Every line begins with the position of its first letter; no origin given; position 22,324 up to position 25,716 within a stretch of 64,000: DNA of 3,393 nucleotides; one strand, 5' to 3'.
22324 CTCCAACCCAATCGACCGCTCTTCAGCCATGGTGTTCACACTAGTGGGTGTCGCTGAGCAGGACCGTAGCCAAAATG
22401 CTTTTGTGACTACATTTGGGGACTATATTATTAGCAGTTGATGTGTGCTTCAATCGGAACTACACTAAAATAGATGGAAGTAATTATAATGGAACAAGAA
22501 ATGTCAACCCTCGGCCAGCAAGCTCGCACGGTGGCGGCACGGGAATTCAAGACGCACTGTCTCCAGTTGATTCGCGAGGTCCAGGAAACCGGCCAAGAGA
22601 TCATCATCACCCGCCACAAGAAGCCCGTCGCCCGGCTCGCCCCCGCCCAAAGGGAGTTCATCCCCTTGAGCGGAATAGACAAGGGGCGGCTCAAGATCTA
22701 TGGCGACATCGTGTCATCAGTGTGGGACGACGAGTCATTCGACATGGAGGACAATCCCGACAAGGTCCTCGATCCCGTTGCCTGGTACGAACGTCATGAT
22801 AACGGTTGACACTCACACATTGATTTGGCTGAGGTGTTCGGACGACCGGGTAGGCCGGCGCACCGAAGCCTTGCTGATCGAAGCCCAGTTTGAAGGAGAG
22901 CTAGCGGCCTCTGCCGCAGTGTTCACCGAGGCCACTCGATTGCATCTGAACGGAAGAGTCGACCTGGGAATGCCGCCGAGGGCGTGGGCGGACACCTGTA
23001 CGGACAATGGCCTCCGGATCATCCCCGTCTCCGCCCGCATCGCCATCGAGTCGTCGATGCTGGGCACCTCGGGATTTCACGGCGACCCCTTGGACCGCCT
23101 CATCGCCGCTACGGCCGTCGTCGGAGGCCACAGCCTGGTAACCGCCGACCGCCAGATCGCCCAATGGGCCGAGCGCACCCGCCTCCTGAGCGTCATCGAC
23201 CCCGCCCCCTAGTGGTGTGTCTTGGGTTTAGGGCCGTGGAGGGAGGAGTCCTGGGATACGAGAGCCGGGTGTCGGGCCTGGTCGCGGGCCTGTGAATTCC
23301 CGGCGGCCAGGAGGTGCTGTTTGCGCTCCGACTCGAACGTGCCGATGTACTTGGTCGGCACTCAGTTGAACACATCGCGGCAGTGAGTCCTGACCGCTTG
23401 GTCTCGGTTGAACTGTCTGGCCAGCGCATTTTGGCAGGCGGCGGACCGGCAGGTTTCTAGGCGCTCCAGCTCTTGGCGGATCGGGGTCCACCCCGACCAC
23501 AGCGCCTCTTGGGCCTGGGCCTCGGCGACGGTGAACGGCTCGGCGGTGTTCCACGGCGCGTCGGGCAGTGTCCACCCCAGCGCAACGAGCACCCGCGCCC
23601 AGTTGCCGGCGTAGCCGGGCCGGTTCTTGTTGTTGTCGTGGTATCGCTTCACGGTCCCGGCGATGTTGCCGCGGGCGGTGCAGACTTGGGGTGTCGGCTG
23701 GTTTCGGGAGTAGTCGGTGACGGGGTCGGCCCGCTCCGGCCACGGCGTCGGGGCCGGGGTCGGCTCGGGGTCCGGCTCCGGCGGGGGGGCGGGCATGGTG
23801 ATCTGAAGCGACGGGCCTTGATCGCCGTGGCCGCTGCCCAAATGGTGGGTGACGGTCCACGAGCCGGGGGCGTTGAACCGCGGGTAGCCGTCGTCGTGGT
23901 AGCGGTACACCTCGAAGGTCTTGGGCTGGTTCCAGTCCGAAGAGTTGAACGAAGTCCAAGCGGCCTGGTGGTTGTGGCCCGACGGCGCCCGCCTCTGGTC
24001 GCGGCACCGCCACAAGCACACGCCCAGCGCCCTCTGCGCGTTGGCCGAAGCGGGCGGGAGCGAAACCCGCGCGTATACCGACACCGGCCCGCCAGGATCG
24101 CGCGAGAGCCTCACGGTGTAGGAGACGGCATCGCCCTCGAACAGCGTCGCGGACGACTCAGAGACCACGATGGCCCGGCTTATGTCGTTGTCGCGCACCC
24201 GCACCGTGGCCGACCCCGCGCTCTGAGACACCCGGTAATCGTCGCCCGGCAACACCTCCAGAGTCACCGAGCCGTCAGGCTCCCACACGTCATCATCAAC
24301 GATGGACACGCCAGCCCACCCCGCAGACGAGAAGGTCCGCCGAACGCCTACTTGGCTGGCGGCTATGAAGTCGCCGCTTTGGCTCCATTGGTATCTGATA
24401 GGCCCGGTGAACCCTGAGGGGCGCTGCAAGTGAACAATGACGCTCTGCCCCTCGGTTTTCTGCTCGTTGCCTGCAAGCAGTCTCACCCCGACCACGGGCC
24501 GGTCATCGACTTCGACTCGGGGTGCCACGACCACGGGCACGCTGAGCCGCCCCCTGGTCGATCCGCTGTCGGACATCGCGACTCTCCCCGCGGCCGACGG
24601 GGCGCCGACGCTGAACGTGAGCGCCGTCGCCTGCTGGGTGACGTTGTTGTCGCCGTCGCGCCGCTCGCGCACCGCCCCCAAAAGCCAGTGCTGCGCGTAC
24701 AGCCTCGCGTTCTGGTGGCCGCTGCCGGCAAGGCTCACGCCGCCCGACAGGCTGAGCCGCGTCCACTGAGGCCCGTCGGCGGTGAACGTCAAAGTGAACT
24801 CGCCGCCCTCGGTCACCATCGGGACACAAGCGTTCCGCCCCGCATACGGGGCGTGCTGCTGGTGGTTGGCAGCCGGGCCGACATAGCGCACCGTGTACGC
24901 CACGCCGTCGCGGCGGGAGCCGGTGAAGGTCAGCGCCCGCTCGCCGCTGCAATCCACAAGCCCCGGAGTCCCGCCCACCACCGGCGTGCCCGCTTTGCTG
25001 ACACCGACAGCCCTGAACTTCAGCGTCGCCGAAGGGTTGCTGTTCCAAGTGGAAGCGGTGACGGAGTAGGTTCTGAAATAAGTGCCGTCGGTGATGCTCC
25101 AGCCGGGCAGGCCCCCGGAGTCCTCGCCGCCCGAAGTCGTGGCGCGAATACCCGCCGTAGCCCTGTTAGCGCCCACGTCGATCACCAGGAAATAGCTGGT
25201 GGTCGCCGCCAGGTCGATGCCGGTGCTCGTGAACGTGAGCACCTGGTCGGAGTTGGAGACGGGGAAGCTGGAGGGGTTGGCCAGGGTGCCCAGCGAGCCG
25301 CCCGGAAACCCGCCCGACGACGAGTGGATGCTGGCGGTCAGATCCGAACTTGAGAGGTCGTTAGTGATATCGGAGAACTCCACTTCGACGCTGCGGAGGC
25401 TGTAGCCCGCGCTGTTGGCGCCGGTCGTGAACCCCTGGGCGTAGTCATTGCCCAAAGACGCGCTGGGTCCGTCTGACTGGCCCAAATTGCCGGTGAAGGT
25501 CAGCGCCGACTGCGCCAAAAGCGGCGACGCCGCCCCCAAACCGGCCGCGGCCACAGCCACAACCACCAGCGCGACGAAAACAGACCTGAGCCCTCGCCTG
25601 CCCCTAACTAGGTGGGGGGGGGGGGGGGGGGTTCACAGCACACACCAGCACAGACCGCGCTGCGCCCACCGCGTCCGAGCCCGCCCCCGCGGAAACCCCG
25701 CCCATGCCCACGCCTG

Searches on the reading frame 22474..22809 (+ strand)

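Call 3: search_protein_families(library=pfam, proteins=[window:22474-22809:+], max_evalue=0.01)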
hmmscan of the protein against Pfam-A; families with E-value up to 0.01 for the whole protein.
window:22474-22809:+ (111 aa): 1 family
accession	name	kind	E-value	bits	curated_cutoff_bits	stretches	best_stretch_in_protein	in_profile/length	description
PF02604.26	PhdYeFM_antitox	-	1.4e-08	34.8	29.8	1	19-58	3-42/74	Antitoxin Phd_YefM, type II toxin-antitoxin system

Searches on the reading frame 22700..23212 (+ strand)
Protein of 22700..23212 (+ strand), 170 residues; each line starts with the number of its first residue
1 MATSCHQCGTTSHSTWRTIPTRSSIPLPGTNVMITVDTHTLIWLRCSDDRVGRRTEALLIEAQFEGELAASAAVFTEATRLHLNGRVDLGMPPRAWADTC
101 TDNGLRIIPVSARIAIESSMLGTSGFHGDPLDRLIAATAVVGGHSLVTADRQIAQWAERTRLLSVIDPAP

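Call 3: search_protein_families(library=pfam, proteins=[window:22700-23212:+], max_evalue=0.01)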
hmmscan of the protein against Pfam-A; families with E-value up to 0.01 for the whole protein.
window:22700-23212:+ (170 aa): 1 family
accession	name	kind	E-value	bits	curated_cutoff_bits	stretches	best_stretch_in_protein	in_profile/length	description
PF01850.27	PIN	-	1.4e-10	42.3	23.6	1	34-155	1-116/120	PIN domain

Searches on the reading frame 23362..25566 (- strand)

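Call 3: search_protein_families(library=pfam, proteins=[window:23362-25566:-], max_evalue=0.01)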
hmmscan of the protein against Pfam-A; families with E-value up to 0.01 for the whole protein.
window:23362-25566:- (734 aa): 0 families

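Call 4: search_protein_families(library=padloc, proteins=[window:23362-25566:-], max_evalue=0.01)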
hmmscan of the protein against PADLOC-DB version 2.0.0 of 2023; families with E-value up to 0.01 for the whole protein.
window:23362-25566:- (734 aa): 0 families

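Call 5: search_protein_families(library=ncbifam, proteins=[window:23362-25566:-], max_evalue=0.01)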
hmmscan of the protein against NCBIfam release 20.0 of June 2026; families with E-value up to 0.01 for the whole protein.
window:23362-25566:- (734 aa): 1 family
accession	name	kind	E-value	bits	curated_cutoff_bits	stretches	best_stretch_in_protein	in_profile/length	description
NF041539.1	choice_anch_R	domain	1.3e-23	83.7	30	1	26-184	1-150/155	choice-of-anchor R domain-containing protein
